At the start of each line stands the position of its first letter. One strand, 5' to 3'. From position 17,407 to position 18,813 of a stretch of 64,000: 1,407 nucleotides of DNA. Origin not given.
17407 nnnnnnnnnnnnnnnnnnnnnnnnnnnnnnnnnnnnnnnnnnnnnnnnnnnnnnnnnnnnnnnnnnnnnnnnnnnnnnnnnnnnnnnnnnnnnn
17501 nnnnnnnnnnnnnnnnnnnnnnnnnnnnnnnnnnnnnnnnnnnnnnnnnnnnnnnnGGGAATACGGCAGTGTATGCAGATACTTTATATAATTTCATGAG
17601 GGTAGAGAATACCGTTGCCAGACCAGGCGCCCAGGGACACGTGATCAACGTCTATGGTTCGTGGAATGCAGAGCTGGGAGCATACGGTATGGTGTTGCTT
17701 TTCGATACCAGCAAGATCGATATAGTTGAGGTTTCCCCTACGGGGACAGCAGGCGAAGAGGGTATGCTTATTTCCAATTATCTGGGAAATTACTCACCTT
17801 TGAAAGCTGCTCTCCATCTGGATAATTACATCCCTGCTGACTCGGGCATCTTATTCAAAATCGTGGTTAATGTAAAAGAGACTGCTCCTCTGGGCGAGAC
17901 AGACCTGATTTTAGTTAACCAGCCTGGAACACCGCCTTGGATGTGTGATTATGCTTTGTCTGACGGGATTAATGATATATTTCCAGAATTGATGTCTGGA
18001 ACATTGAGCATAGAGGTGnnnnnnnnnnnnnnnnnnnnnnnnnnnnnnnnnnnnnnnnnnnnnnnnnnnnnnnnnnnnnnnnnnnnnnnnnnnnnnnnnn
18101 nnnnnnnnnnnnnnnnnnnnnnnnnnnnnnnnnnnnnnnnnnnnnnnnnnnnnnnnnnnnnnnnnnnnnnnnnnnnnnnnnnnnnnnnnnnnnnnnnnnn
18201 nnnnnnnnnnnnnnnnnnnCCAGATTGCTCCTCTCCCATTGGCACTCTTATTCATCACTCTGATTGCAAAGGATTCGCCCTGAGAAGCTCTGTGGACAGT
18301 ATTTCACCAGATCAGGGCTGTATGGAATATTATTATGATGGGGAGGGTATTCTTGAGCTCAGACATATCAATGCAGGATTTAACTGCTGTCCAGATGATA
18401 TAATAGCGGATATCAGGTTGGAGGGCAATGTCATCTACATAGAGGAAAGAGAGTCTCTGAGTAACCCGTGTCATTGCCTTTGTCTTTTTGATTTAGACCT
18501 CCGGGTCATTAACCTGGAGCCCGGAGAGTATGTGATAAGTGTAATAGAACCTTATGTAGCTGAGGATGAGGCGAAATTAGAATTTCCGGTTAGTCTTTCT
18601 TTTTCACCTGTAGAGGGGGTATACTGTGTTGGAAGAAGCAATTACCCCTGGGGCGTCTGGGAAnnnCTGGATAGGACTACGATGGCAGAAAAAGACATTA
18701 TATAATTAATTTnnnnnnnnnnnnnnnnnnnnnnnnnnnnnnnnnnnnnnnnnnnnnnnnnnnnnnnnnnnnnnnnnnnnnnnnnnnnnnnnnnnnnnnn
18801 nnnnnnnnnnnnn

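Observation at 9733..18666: Cohesin-dockerin system in a cytochrome-rich, non-cellulolytic context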

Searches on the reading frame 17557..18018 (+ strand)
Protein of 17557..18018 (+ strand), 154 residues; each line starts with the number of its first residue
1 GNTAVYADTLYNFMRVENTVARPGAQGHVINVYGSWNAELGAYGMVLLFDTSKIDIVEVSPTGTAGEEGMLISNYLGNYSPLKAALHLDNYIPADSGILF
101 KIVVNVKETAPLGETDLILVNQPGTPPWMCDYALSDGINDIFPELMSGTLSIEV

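Call 48: find_related_loci(query=A4, collection=genome_contigs, flank=6000)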
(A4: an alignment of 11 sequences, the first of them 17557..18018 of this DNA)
Query A4 (154 aa) in genome_contigs; peptide patterns used: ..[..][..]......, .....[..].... (x = any residue, [..] = any of these).
26 stretches matched a pattern; 2 encode a relative of the query (tblastn E <= 1e-3); 2 distinct loci.
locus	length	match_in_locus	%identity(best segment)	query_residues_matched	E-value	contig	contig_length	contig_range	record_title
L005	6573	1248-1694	70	2-152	1e-68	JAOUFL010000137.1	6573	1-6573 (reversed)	MAG: Candidatus Zixiibacteriota bacterium isolate 4_1_July_SF_Bin42 4_1_July_SF_Bin42_scaffold_6613_c1, whole genome sho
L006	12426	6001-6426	61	12-153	5e-54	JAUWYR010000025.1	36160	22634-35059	MAG: Candidatus Zixiibacteriota bacterium isolate CSMAG_2715 CSMAG_2715_k141_277573_length_36160_cov_11.9866, whole geno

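Call 49: search_solved_structures(query=A4, max_evalue=10)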
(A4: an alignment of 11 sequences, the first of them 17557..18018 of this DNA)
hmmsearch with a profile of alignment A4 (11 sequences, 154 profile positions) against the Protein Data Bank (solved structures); distinct sequences matched with E-value up to 10: 2.
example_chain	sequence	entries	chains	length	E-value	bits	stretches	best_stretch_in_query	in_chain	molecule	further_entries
1pm7_A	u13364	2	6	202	1.1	12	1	92-126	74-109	RFBC | DTDP-4-DEHYDRORHAMNOSE 3,5-EPIMERASE RMLC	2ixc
1upi_A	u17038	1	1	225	1.3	11.9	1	92-126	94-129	DTDP-4-DEHYDRORHAMNOSE 3,5-EPIMERASE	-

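Call 51: search_protein_families(library=pfam, proteins=[L006:7189-9987:+, L006:411-3269:+], max_evalue=0.01)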
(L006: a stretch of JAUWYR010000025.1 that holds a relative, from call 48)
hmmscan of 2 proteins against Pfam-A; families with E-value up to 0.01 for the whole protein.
L006:7189-9987:+ (932 aa): 5 families
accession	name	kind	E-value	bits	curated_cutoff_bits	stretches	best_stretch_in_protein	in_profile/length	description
PF01364.23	Peptidase_C25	-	2.9e-53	181.9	23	1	240-575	2-373/374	Peptidase family C25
PF08126.16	Propeptide_C25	-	1.8e-12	47.3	22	1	37-179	26-169/205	Propeptide_C25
PF00404.24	Dockerin_1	-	4e-07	30.6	22.9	1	863-918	2-57/57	Dockerin type I domain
PF03785.20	Peptidase_C25_C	-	0.0001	22.5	25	1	581-661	1-74/79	Peptidase family C25, C terminal ig-like domain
PF00041.27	fn3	-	0.0008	20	25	0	767-842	2-73/84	Fibronectin type III domain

L006:411-3269:+ (952 aa): 3 families
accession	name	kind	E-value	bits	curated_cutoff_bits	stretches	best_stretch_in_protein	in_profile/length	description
PF07676.18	PD40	-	4.9e-15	55.5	20.9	1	502-534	2-37/38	WD40-like Beta Propeller Repeat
PF13485.12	Peptidase_MA_2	-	5.3e-09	36.6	32.4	1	100-289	16-200/201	Peptidase MA superfamily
PF03865.19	ShlB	-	0.0015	18.5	22.7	1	840-920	238-310/311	Haemolysin secretion/activation protein ShlB/FhaC/HecB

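Call 76: find_homologous_proteins(query=A6, max_evalue=0.001)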
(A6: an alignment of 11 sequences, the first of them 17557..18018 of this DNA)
Query A6 (11 sequences) (154 aa, profile of the alignment): 5 proteins with E <= 0.001 among 4773 candidates.
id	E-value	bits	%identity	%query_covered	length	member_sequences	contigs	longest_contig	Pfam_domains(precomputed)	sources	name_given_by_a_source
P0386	9.1e-40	154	26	74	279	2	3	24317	PF00404.25,PF00963.25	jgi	jgi:hypothetical protein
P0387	1.2e-39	153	80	3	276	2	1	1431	PF00404.25,PF00963.25,PF00036.39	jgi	jgi:hypothetical protein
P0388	1.4e-24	104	36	40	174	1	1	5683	PF00404.25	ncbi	-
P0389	1.5e-22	98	37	40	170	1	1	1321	PF00404.25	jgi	jgi:hypothetical protein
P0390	4.6e-5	41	-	-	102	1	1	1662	PF00404.25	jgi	jgi:hypothetical protein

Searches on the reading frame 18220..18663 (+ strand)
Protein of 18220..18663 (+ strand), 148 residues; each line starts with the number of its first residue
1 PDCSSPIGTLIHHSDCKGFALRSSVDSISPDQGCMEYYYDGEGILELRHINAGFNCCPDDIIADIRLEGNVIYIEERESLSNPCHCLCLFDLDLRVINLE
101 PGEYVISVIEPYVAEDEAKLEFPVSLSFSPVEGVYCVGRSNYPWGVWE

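Call 31: search_protein_families(library=pfam, alignment_id=A3, max_evalue=1)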
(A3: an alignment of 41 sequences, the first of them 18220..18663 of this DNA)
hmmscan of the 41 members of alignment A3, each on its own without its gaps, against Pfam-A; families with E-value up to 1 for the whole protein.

A. member 1, window:18220-18663:+ (148 aa): 0 families

B. families by the number of members that match (of 41 scanned): 8 families
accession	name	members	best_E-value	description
PF07495.19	Y_Y_Y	6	0.018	Y_Y_Y domain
PF21440.4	aSelB_III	1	0.046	Archaeal selenocysteine-specific elongation factor, domain III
PF05593.20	RHS_repeat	1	0.068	RHS Repeat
PF12629.12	Pox_polyA_pol_C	1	0.087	Poxvirus poly(A) polymerase C-terminal domain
PF24421.1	Ig_J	1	0.23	Tip attachment protein J, Ig-like domain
PF06601.17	Orthopox_F6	1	0.24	Orthopoxvirus F6 protein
PF06406.17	StbA_N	1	0.26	Plasmid segregation protein ParM, N-terminal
PF17445.7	Mfa1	1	0.37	Mating factor A1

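Call 32: search_protein_families(library=ncbifam, alignment_id=A3, max_evalue=1)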
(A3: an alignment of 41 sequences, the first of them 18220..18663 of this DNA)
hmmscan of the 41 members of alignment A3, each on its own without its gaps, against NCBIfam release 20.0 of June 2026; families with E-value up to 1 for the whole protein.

A. member 1, window:18220-18663:+ (148 aa): 0 families

B. families by the number of members that match (of 41 scanned): 2 families
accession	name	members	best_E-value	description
NF007198.0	PRK09619.1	1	0.036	flagellar hook assembly protein FlgD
NF033215.1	BlpC_Streptocco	1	0.21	quorum-sensing system pheromone BlpC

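Call 37: predict_structure(alignment_id=A3)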
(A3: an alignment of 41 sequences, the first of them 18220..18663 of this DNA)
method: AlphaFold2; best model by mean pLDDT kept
length: 148 residues; sequences in the alignment: 41
mean_pLDDT: 91.2   pTM: 0.86
mean pLDDT of the five models: 91.2, 91.1, 90.9, 90.5, 90.3
residues with pLDDT >= 90: 118; 70-90: 16; 50-70: 11; < 50: 3
segments of 3 or more residues with pLDDT < 50: 146-148
pLDDT, mean of each block of 10 residues (from residue 1): 84 89 72 97 98 95 98 98 91 98 98 93 97 95 58
secondary structure, 60 per line:
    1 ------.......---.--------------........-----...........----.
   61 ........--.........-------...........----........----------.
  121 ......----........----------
elements in order: E7-13 E32-39 E45-55 E60-68 E71-79 E87-97 E102-109 E120-126 E131-138

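Call 43: search_protein_representatives(alignment_id=A3)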
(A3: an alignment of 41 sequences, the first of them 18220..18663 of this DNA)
Query: 41 sequences, 148 profile positions. Proteins with E-value up to 0.001 (for the whole library): 2634; up to 1e-10: 1311; up to 1e-30: 571. The best 150 are listed.
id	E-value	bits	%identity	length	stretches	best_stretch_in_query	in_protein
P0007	1.8e-229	767.2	-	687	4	5-146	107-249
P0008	9.0e-213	713.0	-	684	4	7-145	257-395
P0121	2.9e-159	539.3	-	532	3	6-145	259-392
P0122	4.1e-152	516.1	-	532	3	5-145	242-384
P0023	4.1e-150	509.6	-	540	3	7-146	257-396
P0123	1.7e-146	497.9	-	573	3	7-146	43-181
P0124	2.9e-143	487.4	-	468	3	4-145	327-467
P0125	2.1e-129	442.4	-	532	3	5-146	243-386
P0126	1.1e-119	410.9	-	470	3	5-145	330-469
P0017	6.5e-118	405.2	-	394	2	6-145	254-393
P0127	5.8e-115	395.6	-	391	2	5-145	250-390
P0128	2.8e-113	390.1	-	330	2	5-146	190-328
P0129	2.5e-103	357.8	-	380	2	4-146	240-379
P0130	9.6e-102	352.7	-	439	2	7-146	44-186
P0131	3.1e-101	351.1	-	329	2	4-145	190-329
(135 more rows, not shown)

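Call 62: find_homologous_proteins(query=A3, max_evalue=1e-10)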
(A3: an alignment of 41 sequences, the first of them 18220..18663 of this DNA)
Query A3 (41 sequences) (148 aa, profile of the alignment): 243 proteins with E <= 1e-10 among 1324 candidates; the best 120 are listed.
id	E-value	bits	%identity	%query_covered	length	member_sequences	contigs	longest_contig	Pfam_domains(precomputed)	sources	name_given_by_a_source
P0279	3.4e-103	359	55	81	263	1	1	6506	-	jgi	jgi:hypothetical protein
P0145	8.6e-88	309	48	91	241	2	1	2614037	-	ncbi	ncbi:MAG: hypothetical protein JSU69_05825, partial [Candidatus Zixiibacteriota bacterium]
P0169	2.7e-76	272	42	93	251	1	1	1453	-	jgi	jgi:hypothetical protein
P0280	1.2e-63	231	52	94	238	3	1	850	PF00404.25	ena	-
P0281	1.3e-61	224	52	98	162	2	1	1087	-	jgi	jgi:hypothetical protein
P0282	1.7e-61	224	55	93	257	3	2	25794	PF00404.25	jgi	-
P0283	2.9e-60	220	50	97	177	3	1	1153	-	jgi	-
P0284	6.2e-59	215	53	96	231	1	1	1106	PF00404.25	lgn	-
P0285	1.4e-58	214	50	99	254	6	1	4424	PF00404.25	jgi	jgi:hypothetical protein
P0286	1.7e-58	214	56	96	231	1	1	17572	PF00404.25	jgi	jgi:hypothetical protein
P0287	2.3e-58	214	69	100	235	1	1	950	PF00404.25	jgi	jgi:hypothetical protein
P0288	3.2e-58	213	51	99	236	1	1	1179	PF00404.25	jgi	jgi:hypothetical protein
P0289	3.6e-58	213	50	99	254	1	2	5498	-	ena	-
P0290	3.8e-58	213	49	97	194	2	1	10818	-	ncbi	-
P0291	7.2e-58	212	49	96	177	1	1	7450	-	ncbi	-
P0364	1.3e-48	182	48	98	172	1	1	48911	-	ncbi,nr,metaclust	ncbi:MAG: hypothetical protein A2V66_06875 [Ignavibacteria bacterium RBG_13_36_8]|nr:MAG: hypothetic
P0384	9.0e-47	176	47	97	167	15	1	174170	-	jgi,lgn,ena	-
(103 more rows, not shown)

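Call 64: find_encoding_contigs(protein=P0384, flank=5000, max_places=3)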
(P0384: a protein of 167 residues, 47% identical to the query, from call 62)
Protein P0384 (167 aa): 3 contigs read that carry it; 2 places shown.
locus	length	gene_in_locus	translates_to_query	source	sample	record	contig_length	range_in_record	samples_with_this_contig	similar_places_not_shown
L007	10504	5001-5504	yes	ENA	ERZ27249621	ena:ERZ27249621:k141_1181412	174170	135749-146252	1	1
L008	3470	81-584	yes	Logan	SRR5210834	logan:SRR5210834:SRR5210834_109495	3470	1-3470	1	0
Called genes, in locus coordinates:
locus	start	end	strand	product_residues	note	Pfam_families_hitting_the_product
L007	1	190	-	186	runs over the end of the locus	PF13419:HAD_2 (faint), PF00702:Hydrolase (weak), PF08282:Hydrolase_3 (weak)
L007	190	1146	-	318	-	PF01380:SIS, PF00571:CBS (weak)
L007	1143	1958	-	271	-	PF00793:DAHP_synth_1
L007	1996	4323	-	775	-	PF13491:FtsK_4TM, PF17854:FtsK_alpha, PF01580:FtsK_SpoIIIE, PF09397:FtsK_gamma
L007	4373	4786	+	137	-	-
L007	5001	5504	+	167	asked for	-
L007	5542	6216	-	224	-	PF01863:YgjP-like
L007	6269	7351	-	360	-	PF19867:DUF6340, PF13432:TPR_16 (weak)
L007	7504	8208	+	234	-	PF04016:DUF364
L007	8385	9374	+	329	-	-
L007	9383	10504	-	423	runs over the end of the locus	-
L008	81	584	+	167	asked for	-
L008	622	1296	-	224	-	PF01863:YgjP-like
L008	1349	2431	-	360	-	PF19867:DUF6340, PF13432:TPR_16 (weak)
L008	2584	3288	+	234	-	PF04016:DUF364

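Call 65: find_encoding_contigs(protein=P0364, flank=5000, max_places=2)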
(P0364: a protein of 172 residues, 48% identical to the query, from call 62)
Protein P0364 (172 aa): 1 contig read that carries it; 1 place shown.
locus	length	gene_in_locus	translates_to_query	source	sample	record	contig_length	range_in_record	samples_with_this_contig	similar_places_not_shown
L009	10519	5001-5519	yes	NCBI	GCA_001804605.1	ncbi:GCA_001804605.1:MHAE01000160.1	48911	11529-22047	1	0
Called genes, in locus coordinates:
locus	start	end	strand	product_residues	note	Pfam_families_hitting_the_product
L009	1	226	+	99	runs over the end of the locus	-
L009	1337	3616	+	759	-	PF01074:Glyco_hydro_38N, PF09261:Alpha-mann_mid, PF07748:Glyco_hydro_38C, PF17677:Glyco_hydro38C2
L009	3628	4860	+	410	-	PF03417:AAT (weak)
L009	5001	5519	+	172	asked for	-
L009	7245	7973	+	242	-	PF13189:Cytidylate_kin2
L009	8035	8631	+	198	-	PF01694:Rhomboid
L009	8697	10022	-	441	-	PF00266:Aminotran_5, PF01053:Cys_Met_Meta_PP, PF01041:DegT_DnrJ_EryC1, PF01212:Beta_elim_lyase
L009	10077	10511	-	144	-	PF01042:Ribonuc_L-PSP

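Call 84: fold_search(model_id=the predicted structure, library=pdb)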
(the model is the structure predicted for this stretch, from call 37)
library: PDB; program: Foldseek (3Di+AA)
matches with E <= 10: 1197; with E <= 0.001: 0
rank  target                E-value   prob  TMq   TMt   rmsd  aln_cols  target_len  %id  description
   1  5exc_bb               1.5e-01  0.06  0.13  0.12  17.0       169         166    8  Photoconverted red fluorescent protein DendRFP (released 2016-08-03)
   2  8zit_O                1.6e-01  0.11  0.16  0.07  14.7       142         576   15  DUF4297-HerA complex with DNA and ATPgamaS (released 2025-03-12)
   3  4jfg_D                2.8e-01  0.05  0.14  0.11  16.4       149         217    8  Crystal structure of sfGFP-66-HqAla (released 2013-10-02)
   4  9mut_A                3.3e-01  0.04  0.13  0.09  16.4       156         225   10  Reduced state of a turn-on thiol-disulfide redox biosensor with a fluorescence-lifetime readout (released 2025-06-18)
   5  7oin                  3.3e-01  0.03  0.14  0.10  18.0       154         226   14  Crystal structure of LSSmScarlet - a genetically encoded red fluorescent protein with a large Stokes shift (released 2022-02-16)
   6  9f24_A                3.7e-01  0.03  0.12  0.09  15.6       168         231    8  DARPin eGFP complex DP4 (2G71) (released 2024-10-23)
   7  8zir_P                3.9e-01  0.04  0.10  0.05  15.6       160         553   12  DUF4297-HerA complex (released 2025-03-12)
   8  8dhr_A                3.9e-01  0.03  0.13  0.09  17.5       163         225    8  An ester mutant of SfGFP (released 2024-01-17)
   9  8zir_N                4.1e-01  0.06  0.13  0.06  15.5       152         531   14  DUF4297-HerA complex (released 2025-03-12)
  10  8zir_R                4.1e-01  0.04  0.12  0.05  15.7       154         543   12  DUF4297-HerA complex (released 2025-03-12)
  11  3ed8_D                4.1e-01  0.04  0.13  0.09  16.7       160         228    7  Application of the superfolder YFP bimolecular fluorescence complementation for studying protein-protein interactions  (released 2009-01-20)
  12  9muu_D                4.1e-01  0.03  0.13  0.09  16.4       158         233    8  Oxidized state of a turn-off thiol-disulfide redox biosensor with a fluorescence-lifetime readout (released 2025-06-18)
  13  4w7a_C                4.3e-01  0.06  0.16  0.13  15.3       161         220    7  Crystal Structure of Full-Length Split GFP Mutant D21H/K26C Disulfide and Metal-Mediated Dimer, P 21 21 21 Space Group (released 2015-02-18)
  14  6jgi                  4.3e-01  0.03  0.12  0.09  16.2       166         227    8  Crystal structure of the S65T/F99S/M153T/V163A variant of GFP at 0.85 A (released 2019-04-17)
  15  5exc_cc               4.3e-01  0.02  0.11  0.10  16.4       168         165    9  Photoconverted red fluorescent protein DendRFP (released 2016-08-03)
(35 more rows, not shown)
